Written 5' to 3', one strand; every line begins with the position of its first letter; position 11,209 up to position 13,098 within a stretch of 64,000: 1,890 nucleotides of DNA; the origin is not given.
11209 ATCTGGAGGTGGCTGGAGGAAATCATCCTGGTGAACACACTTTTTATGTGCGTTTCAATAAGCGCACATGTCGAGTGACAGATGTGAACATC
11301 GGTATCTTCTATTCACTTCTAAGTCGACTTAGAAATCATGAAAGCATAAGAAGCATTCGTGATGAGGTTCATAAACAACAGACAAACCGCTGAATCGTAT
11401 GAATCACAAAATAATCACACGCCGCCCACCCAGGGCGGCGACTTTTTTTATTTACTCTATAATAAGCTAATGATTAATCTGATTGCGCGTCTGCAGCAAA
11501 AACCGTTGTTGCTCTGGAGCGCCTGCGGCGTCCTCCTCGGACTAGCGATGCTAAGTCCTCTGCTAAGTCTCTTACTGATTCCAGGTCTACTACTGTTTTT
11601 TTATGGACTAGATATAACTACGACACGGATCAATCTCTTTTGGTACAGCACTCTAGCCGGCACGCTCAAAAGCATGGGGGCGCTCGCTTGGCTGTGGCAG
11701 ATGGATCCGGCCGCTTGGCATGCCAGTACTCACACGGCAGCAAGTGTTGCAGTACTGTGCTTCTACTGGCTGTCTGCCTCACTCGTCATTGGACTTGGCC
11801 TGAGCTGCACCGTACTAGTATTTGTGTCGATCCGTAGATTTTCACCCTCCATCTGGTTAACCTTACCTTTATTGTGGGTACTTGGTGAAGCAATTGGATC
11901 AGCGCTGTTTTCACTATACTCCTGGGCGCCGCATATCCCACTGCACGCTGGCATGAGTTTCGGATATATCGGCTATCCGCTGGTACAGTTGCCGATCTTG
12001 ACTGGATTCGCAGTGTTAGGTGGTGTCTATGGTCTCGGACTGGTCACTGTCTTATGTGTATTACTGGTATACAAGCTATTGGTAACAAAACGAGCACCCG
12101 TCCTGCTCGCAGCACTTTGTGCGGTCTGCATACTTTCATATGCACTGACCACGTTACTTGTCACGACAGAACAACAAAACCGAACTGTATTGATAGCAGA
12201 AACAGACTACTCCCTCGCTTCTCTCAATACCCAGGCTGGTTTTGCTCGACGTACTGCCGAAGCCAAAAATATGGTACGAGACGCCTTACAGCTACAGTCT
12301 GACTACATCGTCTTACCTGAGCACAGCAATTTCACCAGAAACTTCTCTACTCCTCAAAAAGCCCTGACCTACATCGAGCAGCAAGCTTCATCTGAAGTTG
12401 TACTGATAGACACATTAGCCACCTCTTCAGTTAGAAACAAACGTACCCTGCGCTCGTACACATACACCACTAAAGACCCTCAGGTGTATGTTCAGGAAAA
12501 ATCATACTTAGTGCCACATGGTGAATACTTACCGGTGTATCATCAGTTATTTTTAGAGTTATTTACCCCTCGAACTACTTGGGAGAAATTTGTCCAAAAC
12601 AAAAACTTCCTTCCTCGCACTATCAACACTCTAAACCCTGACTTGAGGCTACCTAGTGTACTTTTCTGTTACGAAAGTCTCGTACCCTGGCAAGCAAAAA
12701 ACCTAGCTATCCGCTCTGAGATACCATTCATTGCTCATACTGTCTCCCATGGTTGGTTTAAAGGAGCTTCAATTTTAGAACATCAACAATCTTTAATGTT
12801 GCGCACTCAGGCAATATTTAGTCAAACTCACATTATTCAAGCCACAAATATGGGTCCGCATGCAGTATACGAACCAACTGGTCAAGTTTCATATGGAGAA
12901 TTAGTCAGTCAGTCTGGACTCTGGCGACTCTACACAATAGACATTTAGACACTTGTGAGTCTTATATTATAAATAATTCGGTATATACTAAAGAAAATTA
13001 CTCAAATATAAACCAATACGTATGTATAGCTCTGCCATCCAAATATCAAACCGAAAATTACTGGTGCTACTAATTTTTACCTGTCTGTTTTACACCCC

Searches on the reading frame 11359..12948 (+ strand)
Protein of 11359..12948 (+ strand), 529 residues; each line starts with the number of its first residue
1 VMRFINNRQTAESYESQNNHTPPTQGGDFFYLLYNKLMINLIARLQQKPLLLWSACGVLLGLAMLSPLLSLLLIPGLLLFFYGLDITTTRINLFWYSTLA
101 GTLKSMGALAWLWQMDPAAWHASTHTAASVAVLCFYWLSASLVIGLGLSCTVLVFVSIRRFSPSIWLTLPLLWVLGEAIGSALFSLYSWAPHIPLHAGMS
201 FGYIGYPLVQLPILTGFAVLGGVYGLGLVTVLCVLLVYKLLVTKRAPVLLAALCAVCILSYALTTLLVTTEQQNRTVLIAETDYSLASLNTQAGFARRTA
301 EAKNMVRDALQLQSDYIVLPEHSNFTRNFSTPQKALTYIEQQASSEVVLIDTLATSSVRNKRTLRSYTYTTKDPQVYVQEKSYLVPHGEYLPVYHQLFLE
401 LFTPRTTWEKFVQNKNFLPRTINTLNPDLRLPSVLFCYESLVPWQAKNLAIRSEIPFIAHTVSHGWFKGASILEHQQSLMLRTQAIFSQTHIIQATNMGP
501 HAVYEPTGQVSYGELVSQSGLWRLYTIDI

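Call 5: search_protein_families(library=pfam, proteins=[window:11359-12948:+], max_evalue=0.01)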
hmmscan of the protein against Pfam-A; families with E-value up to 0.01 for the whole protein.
window:11359-12948:+ (529 aa): 2 families
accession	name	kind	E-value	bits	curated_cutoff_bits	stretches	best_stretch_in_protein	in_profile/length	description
PF00795.27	CN_hydrolase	-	6.2e-06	26.2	23.2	1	299-509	18-220/256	Carbon-nitrogen hydrolase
PF20154.4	LNT_N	-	8.1e-06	26.5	27.1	1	57-234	2-157/159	Apolipoprotein N-acyltransferase N-terminal domain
